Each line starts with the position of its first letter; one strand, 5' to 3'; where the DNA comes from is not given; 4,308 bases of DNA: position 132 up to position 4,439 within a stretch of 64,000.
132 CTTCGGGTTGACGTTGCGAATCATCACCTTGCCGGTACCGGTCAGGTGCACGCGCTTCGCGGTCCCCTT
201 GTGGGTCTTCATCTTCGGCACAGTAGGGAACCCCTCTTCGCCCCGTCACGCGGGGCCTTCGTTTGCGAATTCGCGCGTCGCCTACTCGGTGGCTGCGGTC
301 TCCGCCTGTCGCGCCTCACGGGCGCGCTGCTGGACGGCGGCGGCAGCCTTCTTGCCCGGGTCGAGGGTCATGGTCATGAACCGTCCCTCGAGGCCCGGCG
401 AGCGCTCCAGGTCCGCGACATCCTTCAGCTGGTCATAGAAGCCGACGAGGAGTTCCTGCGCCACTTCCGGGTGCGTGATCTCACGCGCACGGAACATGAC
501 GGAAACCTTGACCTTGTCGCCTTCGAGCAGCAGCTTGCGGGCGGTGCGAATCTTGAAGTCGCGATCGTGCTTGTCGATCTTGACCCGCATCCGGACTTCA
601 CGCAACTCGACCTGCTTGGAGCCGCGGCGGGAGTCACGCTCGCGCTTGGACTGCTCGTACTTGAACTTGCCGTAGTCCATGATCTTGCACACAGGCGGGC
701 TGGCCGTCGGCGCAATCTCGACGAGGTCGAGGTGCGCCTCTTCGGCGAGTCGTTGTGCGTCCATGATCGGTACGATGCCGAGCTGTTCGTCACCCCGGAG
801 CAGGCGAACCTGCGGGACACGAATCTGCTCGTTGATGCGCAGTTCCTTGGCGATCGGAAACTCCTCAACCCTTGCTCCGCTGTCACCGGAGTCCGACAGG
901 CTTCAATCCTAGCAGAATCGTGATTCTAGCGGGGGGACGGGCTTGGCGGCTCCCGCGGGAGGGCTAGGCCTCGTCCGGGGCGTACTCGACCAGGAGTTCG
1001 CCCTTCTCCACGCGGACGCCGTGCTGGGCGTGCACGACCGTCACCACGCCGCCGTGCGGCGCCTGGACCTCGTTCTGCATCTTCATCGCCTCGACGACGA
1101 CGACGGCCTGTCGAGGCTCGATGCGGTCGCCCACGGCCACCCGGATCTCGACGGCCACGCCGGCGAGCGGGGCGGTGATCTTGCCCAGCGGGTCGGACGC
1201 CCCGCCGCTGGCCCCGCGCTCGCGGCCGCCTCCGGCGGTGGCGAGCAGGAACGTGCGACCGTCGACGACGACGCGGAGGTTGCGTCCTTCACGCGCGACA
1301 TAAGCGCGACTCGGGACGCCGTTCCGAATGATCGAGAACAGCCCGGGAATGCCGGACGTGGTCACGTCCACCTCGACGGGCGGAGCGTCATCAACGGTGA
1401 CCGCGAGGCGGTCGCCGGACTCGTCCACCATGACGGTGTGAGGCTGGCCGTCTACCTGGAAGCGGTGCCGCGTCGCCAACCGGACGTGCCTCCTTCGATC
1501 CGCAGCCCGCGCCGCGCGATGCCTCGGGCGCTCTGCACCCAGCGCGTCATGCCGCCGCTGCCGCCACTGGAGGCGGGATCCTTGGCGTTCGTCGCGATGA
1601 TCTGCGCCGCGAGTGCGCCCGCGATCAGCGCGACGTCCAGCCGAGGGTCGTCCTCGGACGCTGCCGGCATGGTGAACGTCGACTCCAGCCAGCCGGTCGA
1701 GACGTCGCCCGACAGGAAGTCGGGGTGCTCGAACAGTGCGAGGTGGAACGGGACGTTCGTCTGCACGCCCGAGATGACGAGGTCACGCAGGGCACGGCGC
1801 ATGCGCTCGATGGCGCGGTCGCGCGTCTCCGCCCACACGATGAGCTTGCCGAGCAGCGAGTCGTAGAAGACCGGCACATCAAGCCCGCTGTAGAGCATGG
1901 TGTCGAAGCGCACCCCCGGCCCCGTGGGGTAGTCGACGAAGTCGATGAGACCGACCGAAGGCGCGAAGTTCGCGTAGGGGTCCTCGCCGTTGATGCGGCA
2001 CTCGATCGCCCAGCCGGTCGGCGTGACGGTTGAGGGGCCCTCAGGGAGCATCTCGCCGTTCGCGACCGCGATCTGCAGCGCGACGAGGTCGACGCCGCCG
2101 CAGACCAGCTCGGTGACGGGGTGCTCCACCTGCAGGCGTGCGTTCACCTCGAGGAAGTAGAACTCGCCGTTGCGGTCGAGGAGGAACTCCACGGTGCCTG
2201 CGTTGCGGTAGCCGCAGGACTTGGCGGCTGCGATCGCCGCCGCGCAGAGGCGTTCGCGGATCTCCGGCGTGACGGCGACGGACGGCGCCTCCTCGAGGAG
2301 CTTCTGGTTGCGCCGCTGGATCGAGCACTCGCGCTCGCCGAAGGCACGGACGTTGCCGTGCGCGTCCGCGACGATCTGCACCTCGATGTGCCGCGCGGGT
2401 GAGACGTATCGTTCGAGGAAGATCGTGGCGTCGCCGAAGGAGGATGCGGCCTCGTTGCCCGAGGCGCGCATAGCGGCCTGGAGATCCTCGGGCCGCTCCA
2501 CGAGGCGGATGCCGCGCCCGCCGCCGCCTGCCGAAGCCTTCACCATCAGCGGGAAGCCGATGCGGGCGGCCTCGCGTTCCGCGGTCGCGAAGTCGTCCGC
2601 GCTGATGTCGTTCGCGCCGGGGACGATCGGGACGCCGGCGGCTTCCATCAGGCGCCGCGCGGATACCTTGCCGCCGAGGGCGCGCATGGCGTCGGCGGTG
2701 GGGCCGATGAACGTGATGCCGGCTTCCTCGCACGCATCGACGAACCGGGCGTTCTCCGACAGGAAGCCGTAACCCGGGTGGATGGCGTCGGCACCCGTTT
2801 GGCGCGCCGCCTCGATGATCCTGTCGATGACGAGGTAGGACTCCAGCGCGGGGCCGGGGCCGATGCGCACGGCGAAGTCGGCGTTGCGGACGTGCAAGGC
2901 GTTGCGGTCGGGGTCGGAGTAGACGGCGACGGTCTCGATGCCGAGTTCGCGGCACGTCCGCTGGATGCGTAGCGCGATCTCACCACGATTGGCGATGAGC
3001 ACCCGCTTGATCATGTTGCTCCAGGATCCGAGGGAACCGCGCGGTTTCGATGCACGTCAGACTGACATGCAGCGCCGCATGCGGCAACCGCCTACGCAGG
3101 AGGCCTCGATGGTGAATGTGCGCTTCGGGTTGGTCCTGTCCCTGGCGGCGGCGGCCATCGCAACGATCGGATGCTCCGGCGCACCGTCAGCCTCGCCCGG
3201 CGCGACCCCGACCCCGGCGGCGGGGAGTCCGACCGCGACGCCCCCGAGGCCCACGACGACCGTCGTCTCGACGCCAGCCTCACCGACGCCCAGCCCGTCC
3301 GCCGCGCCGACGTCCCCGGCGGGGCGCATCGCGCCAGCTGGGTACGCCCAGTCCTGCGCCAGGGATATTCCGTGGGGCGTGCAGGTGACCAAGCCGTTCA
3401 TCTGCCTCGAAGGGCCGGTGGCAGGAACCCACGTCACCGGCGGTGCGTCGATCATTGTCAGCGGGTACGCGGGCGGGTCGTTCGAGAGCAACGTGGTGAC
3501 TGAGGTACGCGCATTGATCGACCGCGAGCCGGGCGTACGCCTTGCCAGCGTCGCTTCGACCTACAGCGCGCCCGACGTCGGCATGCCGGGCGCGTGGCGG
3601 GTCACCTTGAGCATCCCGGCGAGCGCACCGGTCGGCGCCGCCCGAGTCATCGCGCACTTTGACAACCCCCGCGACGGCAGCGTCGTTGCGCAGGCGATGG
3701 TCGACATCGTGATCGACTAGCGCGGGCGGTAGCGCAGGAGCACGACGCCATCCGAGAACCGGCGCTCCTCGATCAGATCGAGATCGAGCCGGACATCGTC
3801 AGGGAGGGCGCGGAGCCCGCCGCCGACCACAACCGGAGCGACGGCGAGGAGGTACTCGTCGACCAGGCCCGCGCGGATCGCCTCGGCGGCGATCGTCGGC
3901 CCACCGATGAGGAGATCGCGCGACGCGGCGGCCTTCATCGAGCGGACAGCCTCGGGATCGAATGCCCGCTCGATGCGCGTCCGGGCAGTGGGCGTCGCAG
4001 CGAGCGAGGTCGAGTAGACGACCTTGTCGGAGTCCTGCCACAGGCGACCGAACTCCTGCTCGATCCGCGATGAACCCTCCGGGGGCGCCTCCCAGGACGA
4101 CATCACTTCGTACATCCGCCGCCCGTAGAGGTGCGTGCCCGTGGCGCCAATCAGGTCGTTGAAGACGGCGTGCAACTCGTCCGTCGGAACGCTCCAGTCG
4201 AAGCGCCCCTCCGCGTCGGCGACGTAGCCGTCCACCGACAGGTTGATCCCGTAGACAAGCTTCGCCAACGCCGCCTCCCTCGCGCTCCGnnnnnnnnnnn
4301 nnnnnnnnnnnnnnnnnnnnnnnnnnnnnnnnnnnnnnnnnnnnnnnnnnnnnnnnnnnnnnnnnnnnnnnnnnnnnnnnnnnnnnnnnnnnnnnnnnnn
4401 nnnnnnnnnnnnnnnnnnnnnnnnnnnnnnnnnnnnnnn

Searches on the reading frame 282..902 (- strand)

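Call 25: search_protein_families(library=pfam, proteins=[window:282-902:-], max_evalue=0.00001)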
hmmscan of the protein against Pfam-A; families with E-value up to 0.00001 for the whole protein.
window:282-902:- (206 aa): 2 families
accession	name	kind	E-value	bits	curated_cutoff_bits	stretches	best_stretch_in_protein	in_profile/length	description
PF05198.21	IF3_N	-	5.6e-31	107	26.9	1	23-90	1-69/70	Translation initiation factor IF-3, N-terminal domain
PF00707.27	IF3_C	-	3.9e-30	104.1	34.8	1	98-182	1-85/86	Translation initiation factor IF-3, C-terminal domain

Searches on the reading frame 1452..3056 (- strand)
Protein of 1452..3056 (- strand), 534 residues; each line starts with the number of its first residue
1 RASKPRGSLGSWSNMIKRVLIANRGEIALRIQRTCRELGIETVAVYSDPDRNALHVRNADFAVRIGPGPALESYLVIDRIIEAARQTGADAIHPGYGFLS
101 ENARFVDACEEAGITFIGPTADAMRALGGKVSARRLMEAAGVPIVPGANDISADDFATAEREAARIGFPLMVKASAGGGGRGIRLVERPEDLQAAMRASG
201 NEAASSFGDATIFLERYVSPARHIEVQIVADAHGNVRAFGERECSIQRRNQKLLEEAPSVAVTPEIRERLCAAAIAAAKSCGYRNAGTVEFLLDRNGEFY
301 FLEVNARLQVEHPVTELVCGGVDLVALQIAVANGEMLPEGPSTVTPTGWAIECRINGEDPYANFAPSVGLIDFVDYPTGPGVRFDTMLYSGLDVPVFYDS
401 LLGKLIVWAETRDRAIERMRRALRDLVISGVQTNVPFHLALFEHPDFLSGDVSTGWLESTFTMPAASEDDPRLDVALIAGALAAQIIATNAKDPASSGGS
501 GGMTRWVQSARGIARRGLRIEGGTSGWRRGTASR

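Call 25: search_protein_families(library=pfam, proteins=[window:1452-3056:-], max_evalue=0.00001)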
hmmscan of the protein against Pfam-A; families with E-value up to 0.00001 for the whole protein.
window:1452-3056:- (534 aa): 5 families
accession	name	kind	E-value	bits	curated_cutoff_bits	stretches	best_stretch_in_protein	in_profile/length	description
PF02786.22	CPSase_L_D2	-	5.2e-66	222.6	19.8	1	130-339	2-210/211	Carbamoyl-phosphate synthase L chain, ATP binding domain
PF00289.28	Biotin_carb_N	-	6.1e-48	162.3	25.5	1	15-124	1-110/110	Biotin carboxylase, N-terminal domain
PF02785.25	Biotin_carb_C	-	1e-38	132.2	32.4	1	352-458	1-107/108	Biotin carboxylase C-terminal domain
PF07478.18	Dala_Dala_lig_C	-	7.2e-12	45.7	24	1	136-306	1-174/204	D-ala D-ala ligase C-terminus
PF02222.28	ATP-grasp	-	1.2e-07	31.9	27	1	153-307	16-162/179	ATP-grasp domain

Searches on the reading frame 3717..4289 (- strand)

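Call 25: search_protein_families(library=pfam, proteins=[window:3717-4289:-], max_evalue=0.00001)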
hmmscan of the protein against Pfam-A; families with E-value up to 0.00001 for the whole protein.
window:3717-4289:- (190 aa): 1 family
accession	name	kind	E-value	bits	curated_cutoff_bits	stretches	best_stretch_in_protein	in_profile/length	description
PF01872.23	RibD_C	-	6.1e-15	56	24.1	1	11-183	3-196/197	RibD C-terminal domain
